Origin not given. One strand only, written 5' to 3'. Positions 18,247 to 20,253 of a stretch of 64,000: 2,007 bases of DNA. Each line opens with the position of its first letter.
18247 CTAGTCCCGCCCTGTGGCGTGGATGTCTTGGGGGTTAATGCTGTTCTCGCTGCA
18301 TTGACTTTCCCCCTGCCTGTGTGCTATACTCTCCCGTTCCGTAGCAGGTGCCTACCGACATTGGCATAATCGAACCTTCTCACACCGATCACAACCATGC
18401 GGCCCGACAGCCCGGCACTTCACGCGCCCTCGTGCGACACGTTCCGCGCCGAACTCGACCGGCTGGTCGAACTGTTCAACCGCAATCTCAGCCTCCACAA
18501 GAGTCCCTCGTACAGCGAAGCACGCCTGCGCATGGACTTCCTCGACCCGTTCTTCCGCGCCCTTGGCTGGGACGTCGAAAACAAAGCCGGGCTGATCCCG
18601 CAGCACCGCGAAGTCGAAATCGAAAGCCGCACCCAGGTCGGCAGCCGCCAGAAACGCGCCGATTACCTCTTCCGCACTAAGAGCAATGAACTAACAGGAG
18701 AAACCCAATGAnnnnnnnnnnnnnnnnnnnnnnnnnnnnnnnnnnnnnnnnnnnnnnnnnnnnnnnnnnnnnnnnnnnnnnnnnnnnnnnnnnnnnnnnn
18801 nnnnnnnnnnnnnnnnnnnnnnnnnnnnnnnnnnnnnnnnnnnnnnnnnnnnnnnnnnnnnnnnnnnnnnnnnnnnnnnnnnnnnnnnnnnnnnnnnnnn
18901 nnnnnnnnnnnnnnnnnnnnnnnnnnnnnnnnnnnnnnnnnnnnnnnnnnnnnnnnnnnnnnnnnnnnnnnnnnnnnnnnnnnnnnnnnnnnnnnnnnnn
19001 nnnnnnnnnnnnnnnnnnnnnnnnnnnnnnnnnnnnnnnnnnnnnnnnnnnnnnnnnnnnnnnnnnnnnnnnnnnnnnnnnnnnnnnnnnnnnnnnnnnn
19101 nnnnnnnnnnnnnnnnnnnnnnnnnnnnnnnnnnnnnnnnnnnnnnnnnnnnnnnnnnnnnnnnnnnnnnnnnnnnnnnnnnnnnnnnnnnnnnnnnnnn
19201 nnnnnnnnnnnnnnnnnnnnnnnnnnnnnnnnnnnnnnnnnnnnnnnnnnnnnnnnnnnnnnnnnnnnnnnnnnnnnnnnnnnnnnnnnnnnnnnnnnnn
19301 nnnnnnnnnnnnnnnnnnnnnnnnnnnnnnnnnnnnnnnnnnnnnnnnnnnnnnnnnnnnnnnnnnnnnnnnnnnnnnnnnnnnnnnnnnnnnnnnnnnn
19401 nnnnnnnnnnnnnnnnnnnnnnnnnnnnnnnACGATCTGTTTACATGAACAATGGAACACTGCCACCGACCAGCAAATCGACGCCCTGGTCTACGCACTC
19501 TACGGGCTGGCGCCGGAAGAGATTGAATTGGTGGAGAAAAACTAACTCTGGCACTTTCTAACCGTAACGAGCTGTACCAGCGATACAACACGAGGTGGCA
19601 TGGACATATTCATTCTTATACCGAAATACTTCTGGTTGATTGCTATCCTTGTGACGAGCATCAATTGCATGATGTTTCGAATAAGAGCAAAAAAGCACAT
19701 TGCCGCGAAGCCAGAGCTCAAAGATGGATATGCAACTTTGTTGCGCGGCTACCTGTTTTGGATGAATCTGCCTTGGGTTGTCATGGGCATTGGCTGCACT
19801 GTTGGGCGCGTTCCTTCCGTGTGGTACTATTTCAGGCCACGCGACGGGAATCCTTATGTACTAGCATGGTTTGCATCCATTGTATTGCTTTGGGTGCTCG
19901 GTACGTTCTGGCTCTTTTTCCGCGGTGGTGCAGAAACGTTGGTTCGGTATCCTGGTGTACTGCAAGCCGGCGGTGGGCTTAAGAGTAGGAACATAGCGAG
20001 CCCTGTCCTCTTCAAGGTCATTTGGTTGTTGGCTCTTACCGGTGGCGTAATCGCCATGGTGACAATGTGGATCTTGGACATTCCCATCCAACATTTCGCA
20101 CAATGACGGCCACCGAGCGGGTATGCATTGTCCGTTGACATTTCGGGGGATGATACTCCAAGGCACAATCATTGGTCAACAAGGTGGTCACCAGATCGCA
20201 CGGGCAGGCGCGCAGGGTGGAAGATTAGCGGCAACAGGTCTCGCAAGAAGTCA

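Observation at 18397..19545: Type IIG R-M/PglX-like gene reduced to its two termini, with the interior replaced by an AT-richer wHTH + PD-(D/E)XK ORF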

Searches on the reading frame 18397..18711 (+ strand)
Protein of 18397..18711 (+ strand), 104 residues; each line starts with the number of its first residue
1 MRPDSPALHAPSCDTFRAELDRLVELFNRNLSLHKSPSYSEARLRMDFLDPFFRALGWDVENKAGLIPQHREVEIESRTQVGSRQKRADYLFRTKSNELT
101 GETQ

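Call 4: search_protein_families(library=pfam, proteins=[window:18397-18708:+], max_evalue=1)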
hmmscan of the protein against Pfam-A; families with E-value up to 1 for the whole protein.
window:18397-18708:+ (104 aa): 1 family
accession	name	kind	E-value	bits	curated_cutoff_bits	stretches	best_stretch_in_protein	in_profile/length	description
PF04313.20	HSDR_N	-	0.00012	22.5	25.1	1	39-82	2-45/198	Type I restriction enzyme R protein N terminus (HSDR_N)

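Call 7: search_protein_families(library=ncbifam, proteins=[window:18397-18708:+], max_evalue=1)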
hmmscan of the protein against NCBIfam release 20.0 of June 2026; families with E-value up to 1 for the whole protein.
window:18397-18708:+ (104 aa): 1 family
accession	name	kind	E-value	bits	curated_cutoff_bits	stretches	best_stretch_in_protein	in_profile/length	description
NF002502.0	PRK01842.1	equivalog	0.072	13.1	188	1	53-91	91-129/150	hypothetical protein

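Call 8: search_protein_families(library=padloc, proteins=[window:18397-18708:+], max_evalue=1)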
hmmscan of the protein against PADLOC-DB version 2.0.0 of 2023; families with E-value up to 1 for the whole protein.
window:18397-18708:+ (104 aa): 2 families
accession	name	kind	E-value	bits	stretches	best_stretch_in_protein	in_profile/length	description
PDLC03604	REase_MTase_IIG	-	2.3e-18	63.6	1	18-97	8-89/1011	Type IIG restriction enzyme-methyltransferase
PDLC04706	PDC-M54B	-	0.0023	14.6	1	14-65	8-67/475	-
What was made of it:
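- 18397..18678 (+): 5' remnant of a Type IIG restriction-modification gene: codons 1-94, which are the first half of the N-terminal PD-(D/E)XK/HSDR_N nuclease domain up to the 'D' motif (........). PADLOC Type IIG model, E=2.3e-18 (call 8).
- Checked: ORF 18397-18711 (104 aa) matches PADLOC REase_MTase_IIG model PDLC03604 at positions 8-89 of 1011, E=2.3e-18 (call 8).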

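Call 13: find_homologous_proteins(query=window:18397-18708:+)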
Query window:18397-18708:+ (104 aa): 89 proteins with E <= 0.001 among 94 candidates.
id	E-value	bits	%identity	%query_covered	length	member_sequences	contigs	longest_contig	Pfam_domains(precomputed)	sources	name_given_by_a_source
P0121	1.1e-34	136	72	89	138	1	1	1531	PF04313.21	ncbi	ncbi:MAG: hypothetical protein WCP86_12115, partial [bacterium]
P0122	2.5e-34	135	73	82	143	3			-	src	-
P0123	7.8e-34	134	72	84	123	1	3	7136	-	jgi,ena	-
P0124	1.8e-32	129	69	87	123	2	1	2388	PF04313.21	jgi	-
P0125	1.3e-31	127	64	89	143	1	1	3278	PF04313.21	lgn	-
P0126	1.4e-31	126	71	80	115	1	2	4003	-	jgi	-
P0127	3.3e-31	125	70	80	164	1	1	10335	PF04313.21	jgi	jgi:predicted type IV restriction endonuclease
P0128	6.1e-31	124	66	90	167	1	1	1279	PF04313.21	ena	-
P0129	1.1e-30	124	66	82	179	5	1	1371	PF04313.21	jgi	jgi:hypothetical protein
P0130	2.7e-30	122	60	94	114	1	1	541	-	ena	-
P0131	2.9e-30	122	73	77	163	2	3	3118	-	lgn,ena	-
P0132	4.5e-30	122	71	76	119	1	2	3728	-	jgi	jgi:hypothetical protein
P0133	1.1e-29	120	68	78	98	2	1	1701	-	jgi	jgi:predicted type IV restriction endonuclease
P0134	1.3e-29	120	65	82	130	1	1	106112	PF04313.21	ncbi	ncbi:MAG: hypothetical protein AB7V14_03200 [Kiritimatiellia bacterium]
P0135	2.2e-29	119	67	81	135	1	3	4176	-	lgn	-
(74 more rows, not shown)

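Call 26: search_protein_families(library=phrogs, proteins=[window:18397-18708:+], max_evalue=1)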
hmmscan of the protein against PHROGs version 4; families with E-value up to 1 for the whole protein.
window:18397-18708:+ (104 aa): 0 families

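Call 34: search_protein_representatives(protein=window:18397-18708:+)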
Query: 104 residues. Proteins with E-value up to 0.001 (for the whole library): 2410; up to 1e-10: 431; up to 1e-30: 1. The best 150 are listed.
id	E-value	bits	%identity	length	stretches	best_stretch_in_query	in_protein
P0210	5.9e-34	132.4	70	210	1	5-95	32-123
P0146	9.5e-29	115.7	65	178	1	12-96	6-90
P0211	9.7e-29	115.7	66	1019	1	13-98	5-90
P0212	3.5e-28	113.8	65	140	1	10-95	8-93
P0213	5.9e-28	113.1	62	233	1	13-98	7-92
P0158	4.5e-27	110.3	67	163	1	15-93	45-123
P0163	5.9e-27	109.9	64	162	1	14-98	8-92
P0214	1.1e-26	109.1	61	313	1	10-96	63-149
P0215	2.0e-26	108.2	65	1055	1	11-96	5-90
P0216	2.3e-26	108.0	66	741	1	15-96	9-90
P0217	3.2e-26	107.6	62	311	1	12-98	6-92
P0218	5.7e-26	106.8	58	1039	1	7-96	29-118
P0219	7.0e-26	106.5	63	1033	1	13-96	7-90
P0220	7.7e-26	106.4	60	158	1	11-97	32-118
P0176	1.6e-25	105.4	61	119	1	12-95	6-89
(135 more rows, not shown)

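Call 37: find_related_loci(query=window:18397-18678:+, collection=metagenome_contigs, flank=6000)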
Query window:18397-18678:+ (94 aa) in metagenome_contigs; peptide patterns used: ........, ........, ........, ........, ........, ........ (x = any residue, [..] = any of these).
494 stretches matched a pattern; 32 encode a relative of the query (tblastn E <= 1e-3); 32 distinct loci.
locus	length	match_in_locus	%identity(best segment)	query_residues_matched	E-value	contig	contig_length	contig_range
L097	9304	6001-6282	72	1-94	1e-41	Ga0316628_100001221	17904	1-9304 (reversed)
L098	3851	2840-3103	74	8-94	1e-40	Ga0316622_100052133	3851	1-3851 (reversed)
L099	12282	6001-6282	70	1-94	1e-40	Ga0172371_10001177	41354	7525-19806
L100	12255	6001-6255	73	10-94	2e-40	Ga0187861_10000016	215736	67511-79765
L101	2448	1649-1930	70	1-94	2e-40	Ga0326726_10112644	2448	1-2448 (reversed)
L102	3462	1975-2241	70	6-94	2e-40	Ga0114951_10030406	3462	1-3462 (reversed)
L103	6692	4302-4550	73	12-94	5e-40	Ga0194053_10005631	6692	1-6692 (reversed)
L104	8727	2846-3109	73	8-94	4e-40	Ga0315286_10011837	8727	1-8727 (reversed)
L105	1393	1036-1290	71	10-94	2e-40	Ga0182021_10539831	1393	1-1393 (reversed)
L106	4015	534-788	74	10-94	1e-39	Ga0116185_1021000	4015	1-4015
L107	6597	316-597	68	1-94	1e-39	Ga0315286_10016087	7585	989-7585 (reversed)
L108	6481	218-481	72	8-94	9e-40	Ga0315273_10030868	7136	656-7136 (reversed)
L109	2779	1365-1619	74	10-94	2e-39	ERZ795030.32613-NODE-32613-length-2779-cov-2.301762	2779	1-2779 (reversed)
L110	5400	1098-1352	72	10-94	2e-39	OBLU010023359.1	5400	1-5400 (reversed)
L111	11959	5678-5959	68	1-94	2e-39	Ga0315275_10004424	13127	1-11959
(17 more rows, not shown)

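Call 81: search_protein_families(library=padloc, proteins=[L133:4239-7427:+], max_evalue=0.00001)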
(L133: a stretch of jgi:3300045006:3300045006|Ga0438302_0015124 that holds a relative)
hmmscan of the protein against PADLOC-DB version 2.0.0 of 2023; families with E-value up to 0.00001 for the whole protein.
L133:4239-7427:+ (1063 aa): 69 families (the best 25 are shown)
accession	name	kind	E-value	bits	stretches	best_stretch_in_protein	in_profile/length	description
PDLC03604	REase_MTase_IIG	-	3e-183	609.5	1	33-1058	8-1002/1011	Type IIG restriction enzyme-methyltransferase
PDLC03629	REase_MTase_IIG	-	2.6e-54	182.5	1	470-737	435-694/1182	Type IIG restriction enzyme-methyltransferase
PDLC03609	REase_MTase_IIG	-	9.4e-51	170.6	2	469-974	435-914/1066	Type IIG restriction enzyme-methyltransferase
PDLC03612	REase_MTase_IIG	-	1.2e-50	170.8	2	608-1062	786-1245/1247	Type IIG restriction enzyme-methyltransferase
PDLC03335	MTase_II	-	2.3e-46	156.7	2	624-994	195-577/607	Type II methyltransferase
PDLC02529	PglX|PglXI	-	1.6e-36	123.5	2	433-696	194-433/1189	PglX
PDLC02643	DrmMI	-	2.8e-34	116.2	2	432-558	549-698/1347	DrmMI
PDLC03596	REase_MTase_IIG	-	1.5e-33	113.9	2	609-812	695-905/1148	Type IIG restriction enzyme-methyltransferase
PDLC03313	MTase_II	-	2.2e-30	103.7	1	621-885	141-416/563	Type II methyltransferase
PDLC03250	MTase_II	-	9.7e-28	95.3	1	435-1061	160-769/775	Type II methyltransferase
PDLC03601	REase_MTase_IIG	-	1.3e-26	90.8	1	619-752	667-802/1110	Type IIG restriction enzyme-methyltransferase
PDLC03226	MTase_II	-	1.1e-25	88.3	1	614-738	118-242/579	Type II methyltransferase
PDLC03248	MTase_II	-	8e-23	79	1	624-1013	85-497/521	Type II methyltransferase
PDLC02638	DrmMI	-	5e-22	75.9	2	433-560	549-699/935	DrmMI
PDLC02527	PglX|PglXI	-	8.2e-22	74.8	2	468-555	301-390/1332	PglX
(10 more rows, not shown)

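Call 82: find_encoding_contigs(protein=window:18397-18711:+, flank=4000, max_places=8)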
Protein window:18397-18711:+ (104 aa): 12 contigs read that carry it; 5 places shown.
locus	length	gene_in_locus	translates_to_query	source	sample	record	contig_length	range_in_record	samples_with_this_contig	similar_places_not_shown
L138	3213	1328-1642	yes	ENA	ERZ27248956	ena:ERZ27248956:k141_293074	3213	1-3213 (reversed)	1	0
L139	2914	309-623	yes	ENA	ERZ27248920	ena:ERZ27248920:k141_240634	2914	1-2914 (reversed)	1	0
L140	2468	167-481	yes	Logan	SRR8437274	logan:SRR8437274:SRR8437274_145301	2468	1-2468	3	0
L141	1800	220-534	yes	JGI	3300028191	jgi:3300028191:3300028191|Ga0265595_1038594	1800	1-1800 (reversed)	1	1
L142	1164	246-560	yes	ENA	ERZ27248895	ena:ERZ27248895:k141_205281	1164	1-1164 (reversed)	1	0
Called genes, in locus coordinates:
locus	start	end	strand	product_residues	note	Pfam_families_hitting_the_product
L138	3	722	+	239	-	?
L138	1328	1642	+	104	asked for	-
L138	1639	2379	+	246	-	-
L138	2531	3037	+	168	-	-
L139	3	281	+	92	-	?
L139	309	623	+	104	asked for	-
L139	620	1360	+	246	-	-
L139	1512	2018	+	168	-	-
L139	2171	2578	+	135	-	-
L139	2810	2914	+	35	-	?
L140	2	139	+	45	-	?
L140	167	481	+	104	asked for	-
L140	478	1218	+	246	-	-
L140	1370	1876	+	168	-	-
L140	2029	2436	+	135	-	-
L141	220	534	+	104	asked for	-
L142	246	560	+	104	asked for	-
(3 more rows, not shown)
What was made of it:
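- Checked: The exact 104-aa product, which spans the left junction, is on 12 contigs from JGI, ENA and Logan assemblies (call 82).
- Independent assemblies: call 82.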

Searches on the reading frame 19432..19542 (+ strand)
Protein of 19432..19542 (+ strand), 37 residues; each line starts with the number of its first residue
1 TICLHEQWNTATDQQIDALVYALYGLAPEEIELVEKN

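Call 4: search_protein_families(library=pfam, proteins=[window:19453-19542:+], max_evalue=1)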
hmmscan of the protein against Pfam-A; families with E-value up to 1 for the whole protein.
window:19453-19542:+ (30 aa): 1 family
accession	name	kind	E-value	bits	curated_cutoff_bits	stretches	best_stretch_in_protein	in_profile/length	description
PF07872.17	DUF1659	-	0.14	12.5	24.1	1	3-30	38-65/72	Protein of unknown function (DUF1659)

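Call 7: search_protein_families(library=ncbifam, proteins=[window:19432-19542:+], max_evalue=1)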
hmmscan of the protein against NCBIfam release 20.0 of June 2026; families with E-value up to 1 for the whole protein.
window:19432-19542:+ (37 aa): 0 families

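Call 8: search_protein_families(library=padloc, proteins=[window:19432-19542:+], max_evalue=1)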
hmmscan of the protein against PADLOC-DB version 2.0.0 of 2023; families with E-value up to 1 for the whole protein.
window:19432-19542:+ (37 aa): 3 families
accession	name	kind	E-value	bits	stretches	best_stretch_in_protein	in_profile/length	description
PDLC03612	REase_MTase_IIG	-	0.00026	17.3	1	12-36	1221-1245/1247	Type IIG restriction enzyme-methyltransferase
PDLC03609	REase_MTase_IIG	-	0.00028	16.8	1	11-36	1038-1063/1066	Type IIG restriction enzyme-methyltransferase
PDLC03596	REase_MTase_IIG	-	0.0015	14.6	1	12-35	1120-1143/1148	Type IIG restriction enzyme-methyltransferase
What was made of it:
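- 19459..19545 (+): 3' remnant of the same Type IIG gene: the last 28 codons plus the stop (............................*), with no start codon. PADLOC Type IIG C-termini, E about 3e-4 (call 8).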

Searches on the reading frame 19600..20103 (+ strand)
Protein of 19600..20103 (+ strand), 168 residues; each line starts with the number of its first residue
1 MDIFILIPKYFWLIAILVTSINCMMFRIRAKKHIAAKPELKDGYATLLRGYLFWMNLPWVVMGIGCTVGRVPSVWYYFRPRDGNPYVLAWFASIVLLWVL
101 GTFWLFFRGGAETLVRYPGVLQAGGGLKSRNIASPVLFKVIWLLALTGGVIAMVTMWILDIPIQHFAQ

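Call 4: search_protein_families(library=pfam, proteins=[window:19600-20103:+], max_evalue=1)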
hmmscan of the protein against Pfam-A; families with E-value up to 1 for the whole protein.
window:19600-20103:+ (168 aa): 1 family
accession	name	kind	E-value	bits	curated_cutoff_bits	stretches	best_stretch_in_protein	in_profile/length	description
PF05241.17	EBP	-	0.07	13.9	25.7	1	10-67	56-110/113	EXPERA (EXPanded EBP superfamily)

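Call 7: search_protein_families(library=ncbifam, proteins=[window:19600-20103:+], max_evalue=1)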
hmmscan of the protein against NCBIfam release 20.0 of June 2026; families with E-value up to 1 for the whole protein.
window:19600-20103:+ (168 aa): 0 families

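Call 8: search_protein_families(library=padloc, proteins=[window:19600-20103:+], max_evalue=1)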
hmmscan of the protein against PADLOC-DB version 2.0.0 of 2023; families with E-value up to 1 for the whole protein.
window:19600-20103:+ (168 aa): 0 families

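Call 26: search_protein_families(library=phrogs, proteins=[window:19600-20103:+], max_evalue=1)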
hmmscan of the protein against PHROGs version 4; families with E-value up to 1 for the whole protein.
window:19600-20103:+ (168 aa): 1 family
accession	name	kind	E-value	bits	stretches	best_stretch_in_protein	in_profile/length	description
phrog_36061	-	unknown function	0.27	12.5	1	80-157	32-106/134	-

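Call 81: search_protein_families(library=padloc, proteins=[L133:4239-7427:+], max_evalue=0.00001)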
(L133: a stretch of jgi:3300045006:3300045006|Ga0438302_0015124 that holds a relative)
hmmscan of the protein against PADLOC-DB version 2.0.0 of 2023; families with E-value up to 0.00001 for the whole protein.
L133:4239-7427:+ (1063 aa): 69 families (the best 25 are shown)
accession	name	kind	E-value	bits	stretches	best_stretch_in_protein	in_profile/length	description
PDLC03604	REase_MTase_IIG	-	3e-183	609.5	1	33-1058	8-1002/1011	Type IIG restriction enzyme-methyltransferase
PDLC03629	REase_MTase_IIG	-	2.6e-54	182.5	1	470-737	435-694/1182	Type IIG restriction enzyme-methyltransferase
PDLC03609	REase_MTase_IIG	-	9.4e-51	170.6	2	469-974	435-914/1066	Type IIG restriction enzyme-methyltransferase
PDLC03612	REase_MTase_IIG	-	1.2e-50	170.8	2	608-1062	786-1245/1247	Type IIG restriction enzyme-methyltransferase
PDLC03335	MTase_II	-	2.3e-46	156.7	2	624-994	195-577/607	Type II methyltransferase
PDLC02529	PglX|PglXI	-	1.6e-36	123.5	2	433-696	194-433/1189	PglX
PDLC02643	DrmMI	-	2.8e-34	116.2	2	432-558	549-698/1347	DrmMI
PDLC03596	REase_MTase_IIG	-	1.5e-33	113.9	2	609-812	695-905/1148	Type IIG restriction enzyme-methyltransferase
PDLC03313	MTase_II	-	2.2e-30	103.7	1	621-885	141-416/563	Type II methyltransferase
PDLC03250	MTase_II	-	9.7e-28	95.3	1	435-1061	160-769/775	Type II methyltransferase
PDLC03601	REase_MTase_IIG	-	1.3e-26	90.8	1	619-752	667-802/1110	Type IIG restriction enzyme-methyltransferase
PDLC03226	MTase_II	-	1.1e-25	88.3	1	614-738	118-242/579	Type II methyltransferase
PDLC03248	MTase_II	-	8e-23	79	1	624-1013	85-497/521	Type II methyltransferase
PDLC02638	DrmMI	-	5e-22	75.9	2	433-560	549-699/935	DrmMI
PDLC02527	PglX|PglXI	-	8.2e-22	74.8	2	468-555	301-390/1332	PglX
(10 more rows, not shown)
